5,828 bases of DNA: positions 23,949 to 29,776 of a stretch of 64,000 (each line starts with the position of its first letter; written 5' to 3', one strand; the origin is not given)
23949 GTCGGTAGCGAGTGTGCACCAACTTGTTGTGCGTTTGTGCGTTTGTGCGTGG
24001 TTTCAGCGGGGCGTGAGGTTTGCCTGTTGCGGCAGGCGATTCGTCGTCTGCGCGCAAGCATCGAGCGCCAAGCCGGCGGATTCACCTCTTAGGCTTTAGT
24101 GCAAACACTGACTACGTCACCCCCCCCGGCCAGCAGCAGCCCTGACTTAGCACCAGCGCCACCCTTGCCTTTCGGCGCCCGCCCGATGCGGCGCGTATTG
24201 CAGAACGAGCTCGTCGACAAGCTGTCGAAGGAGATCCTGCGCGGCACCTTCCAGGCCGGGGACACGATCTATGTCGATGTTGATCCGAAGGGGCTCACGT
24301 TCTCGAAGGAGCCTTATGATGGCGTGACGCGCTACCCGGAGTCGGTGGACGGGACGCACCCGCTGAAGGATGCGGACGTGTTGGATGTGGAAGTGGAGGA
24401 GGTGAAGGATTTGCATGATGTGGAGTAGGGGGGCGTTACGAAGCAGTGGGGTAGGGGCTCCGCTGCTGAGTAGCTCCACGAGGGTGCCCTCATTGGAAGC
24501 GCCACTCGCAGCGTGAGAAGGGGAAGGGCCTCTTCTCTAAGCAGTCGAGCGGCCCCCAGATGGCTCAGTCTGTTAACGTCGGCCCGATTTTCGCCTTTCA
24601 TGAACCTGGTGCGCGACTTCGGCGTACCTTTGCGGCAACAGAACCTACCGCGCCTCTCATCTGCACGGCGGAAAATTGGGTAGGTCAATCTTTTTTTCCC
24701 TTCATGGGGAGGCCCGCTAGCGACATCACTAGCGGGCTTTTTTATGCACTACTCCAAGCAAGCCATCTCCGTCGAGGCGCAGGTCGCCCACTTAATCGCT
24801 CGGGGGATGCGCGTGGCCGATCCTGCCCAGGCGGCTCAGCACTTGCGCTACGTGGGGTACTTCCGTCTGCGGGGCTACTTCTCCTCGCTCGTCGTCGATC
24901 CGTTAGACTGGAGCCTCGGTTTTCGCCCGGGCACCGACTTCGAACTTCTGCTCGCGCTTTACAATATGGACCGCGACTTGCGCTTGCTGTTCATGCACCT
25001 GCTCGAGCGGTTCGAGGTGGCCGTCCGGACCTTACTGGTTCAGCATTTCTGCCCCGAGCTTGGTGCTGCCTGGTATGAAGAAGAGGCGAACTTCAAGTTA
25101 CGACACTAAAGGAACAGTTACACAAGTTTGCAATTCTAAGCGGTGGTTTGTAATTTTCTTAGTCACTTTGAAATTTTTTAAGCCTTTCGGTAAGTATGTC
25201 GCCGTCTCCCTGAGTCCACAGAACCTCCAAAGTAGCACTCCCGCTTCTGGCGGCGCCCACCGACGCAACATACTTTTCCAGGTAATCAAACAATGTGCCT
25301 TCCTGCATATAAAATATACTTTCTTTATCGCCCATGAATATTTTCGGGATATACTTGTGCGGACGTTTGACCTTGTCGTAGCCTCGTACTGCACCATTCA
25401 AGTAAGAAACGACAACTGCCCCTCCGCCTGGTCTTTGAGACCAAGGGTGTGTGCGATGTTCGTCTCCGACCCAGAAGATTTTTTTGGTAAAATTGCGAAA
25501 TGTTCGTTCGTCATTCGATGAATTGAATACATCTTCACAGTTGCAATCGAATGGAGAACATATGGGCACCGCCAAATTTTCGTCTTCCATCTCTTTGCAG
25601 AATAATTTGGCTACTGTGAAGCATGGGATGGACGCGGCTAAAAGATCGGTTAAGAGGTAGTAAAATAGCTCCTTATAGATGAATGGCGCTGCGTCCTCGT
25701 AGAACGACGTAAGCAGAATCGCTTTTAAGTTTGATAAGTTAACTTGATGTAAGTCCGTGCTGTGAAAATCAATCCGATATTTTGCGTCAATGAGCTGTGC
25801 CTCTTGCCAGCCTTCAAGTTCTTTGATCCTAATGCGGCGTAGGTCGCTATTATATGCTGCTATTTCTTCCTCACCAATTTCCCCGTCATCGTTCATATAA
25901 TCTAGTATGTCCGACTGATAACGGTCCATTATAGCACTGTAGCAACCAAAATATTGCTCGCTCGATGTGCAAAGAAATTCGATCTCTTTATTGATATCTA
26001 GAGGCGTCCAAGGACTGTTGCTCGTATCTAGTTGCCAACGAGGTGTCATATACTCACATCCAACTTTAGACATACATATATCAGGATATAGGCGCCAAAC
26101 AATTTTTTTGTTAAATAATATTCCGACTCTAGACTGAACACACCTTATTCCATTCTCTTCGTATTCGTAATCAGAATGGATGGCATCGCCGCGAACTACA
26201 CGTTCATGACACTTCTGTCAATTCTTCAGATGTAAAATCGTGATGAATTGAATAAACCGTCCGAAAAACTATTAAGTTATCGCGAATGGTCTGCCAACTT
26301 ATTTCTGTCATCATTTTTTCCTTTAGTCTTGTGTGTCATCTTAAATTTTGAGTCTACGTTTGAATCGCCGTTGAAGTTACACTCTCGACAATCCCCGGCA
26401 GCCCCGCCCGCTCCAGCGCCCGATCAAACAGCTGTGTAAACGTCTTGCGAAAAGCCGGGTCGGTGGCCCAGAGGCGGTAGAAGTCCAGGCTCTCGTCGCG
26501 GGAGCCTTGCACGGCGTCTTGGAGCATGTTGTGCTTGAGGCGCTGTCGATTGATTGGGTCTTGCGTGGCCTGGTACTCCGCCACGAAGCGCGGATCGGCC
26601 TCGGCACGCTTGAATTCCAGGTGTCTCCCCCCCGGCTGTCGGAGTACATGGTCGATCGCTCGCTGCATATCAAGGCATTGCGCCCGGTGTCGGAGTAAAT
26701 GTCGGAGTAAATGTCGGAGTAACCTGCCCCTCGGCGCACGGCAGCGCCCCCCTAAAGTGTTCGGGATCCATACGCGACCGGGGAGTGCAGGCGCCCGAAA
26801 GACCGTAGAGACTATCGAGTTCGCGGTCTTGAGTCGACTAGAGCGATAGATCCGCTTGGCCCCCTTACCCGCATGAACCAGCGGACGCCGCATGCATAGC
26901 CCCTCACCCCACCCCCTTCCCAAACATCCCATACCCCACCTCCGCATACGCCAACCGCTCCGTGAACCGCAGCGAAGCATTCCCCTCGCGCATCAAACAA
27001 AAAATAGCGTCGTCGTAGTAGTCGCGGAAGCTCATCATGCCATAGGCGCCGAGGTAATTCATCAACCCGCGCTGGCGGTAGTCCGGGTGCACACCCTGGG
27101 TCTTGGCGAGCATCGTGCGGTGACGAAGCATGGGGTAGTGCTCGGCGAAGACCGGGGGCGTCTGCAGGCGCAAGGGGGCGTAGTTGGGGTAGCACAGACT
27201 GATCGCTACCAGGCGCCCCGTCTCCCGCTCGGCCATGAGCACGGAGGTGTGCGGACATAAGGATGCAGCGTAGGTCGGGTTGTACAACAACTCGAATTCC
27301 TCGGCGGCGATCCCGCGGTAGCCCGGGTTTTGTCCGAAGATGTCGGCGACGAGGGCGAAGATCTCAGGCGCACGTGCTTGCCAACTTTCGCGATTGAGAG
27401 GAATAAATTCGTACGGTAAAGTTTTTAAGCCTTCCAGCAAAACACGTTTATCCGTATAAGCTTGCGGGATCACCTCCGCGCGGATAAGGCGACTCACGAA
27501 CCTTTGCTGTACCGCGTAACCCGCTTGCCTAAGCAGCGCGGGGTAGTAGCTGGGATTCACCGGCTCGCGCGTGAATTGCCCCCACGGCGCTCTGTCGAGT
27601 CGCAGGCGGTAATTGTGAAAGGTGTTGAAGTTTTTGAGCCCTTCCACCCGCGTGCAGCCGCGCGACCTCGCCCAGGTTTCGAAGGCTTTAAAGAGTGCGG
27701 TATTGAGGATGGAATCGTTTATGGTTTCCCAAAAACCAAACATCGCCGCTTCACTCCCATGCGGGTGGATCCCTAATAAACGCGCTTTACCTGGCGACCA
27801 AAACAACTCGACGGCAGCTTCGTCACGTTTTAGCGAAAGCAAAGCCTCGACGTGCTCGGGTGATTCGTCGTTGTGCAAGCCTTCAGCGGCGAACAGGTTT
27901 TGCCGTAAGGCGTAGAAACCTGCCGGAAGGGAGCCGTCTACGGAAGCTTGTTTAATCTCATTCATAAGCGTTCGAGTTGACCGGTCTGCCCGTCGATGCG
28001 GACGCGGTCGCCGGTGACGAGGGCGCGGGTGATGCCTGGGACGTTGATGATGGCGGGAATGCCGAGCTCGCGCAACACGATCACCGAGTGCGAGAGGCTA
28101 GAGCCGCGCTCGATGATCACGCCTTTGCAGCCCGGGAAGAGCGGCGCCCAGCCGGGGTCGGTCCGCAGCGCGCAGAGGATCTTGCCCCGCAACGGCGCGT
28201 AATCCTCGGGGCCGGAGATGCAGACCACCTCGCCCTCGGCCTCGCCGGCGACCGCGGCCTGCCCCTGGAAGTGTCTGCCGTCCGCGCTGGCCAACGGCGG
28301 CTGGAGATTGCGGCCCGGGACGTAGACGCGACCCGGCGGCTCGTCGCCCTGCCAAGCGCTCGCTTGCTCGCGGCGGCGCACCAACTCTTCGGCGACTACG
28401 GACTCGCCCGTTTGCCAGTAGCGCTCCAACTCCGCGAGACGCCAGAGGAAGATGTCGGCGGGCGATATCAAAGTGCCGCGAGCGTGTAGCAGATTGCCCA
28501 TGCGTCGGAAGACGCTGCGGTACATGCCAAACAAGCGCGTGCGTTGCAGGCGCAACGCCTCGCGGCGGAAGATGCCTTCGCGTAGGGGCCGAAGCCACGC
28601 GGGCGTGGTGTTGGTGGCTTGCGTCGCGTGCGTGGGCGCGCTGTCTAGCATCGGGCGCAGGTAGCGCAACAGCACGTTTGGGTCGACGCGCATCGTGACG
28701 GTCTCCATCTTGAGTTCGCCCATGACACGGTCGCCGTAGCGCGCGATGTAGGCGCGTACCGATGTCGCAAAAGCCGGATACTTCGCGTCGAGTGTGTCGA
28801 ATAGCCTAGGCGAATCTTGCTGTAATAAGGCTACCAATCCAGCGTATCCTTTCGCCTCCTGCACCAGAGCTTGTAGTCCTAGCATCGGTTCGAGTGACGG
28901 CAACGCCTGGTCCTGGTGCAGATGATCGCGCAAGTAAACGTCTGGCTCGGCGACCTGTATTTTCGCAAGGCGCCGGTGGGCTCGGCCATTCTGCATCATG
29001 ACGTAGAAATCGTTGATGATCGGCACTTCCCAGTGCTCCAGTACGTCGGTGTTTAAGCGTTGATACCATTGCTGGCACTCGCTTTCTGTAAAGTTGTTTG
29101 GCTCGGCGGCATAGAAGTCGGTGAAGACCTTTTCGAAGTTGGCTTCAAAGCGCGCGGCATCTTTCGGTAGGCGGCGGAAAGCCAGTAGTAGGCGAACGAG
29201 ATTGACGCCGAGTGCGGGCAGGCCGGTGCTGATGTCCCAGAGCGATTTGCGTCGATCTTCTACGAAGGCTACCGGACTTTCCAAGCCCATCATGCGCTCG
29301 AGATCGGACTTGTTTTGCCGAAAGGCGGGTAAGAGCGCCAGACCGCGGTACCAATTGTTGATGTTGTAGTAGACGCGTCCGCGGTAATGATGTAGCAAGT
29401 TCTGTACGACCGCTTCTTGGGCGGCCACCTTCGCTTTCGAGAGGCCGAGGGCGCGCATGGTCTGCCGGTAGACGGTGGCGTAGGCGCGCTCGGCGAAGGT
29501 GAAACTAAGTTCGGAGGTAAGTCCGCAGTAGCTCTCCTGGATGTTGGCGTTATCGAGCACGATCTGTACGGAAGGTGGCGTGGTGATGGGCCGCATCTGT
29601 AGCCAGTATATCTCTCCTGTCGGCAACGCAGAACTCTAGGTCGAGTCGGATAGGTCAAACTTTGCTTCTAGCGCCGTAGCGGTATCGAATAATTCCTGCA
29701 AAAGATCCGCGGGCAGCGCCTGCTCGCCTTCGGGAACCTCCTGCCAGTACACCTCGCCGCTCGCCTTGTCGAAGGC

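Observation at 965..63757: Hyper-abundant GTTTT + GNRA mini-hairpin motif (consensus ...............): ~57 copies in 64 kb with stem covariation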

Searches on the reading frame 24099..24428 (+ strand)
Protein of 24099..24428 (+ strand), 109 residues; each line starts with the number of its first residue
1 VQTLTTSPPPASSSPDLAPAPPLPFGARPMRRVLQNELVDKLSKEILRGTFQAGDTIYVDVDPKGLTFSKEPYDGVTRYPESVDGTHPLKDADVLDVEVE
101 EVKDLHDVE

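Call 40: search_protein_families(library=pfam, proteins=[window:24099-24428:+], max_evalue=0.0001)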
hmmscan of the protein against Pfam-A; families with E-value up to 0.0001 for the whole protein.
window:24099-24428:+ (109 aa): 1 family
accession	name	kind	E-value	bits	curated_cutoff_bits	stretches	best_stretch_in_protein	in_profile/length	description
PF10431.15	ClpB_D2-small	-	2.3e-09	37.6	21.9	1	25-59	47-81/81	C-terminal, D2-small domain, of ClpB protein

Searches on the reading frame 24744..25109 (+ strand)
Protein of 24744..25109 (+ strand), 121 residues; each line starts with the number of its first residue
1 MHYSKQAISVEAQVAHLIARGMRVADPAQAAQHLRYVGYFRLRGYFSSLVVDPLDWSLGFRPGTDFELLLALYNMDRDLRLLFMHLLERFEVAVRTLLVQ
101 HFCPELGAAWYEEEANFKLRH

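Call 40: search_protein_families(library=pfam, proteins=[window:24744-25109:+], max_evalue=0.0001)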
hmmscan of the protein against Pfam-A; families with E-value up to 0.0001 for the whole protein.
window:24744-25109:+ (121 aa): 1 family
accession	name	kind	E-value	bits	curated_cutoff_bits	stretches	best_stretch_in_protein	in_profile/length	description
PF07751.16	Abi_2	-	4.7e-17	63.3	25.6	1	33-118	2-81/184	Abi-like protein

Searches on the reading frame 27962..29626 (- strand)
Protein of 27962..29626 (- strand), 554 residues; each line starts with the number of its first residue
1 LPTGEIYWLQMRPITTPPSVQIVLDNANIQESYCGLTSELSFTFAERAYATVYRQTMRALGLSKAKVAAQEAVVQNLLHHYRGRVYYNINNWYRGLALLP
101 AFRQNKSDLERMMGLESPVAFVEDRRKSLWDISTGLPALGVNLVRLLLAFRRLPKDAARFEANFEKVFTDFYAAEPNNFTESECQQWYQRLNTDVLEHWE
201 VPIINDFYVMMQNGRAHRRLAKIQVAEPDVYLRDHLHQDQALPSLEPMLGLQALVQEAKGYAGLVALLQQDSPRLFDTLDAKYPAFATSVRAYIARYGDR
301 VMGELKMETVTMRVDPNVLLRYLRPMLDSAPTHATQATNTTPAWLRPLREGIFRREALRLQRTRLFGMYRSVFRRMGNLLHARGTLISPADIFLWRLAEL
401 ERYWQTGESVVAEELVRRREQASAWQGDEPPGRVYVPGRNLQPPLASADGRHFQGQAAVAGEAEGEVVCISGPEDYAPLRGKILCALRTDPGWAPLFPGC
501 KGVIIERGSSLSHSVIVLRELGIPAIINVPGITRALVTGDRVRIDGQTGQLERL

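Call 40: search_protein_families(library=pfam, proteins=[window:27962-29626:-], max_evalue=0.0001)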
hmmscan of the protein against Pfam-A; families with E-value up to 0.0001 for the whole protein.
window:27962-29626:- (554 aa): 1 family
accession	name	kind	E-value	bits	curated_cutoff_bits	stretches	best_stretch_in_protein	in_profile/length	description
PF00391.29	PEP-utilizers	-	4.2e-20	71.6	23.1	1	481-549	4-72/72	PEP-utilising enzyme, mobile domain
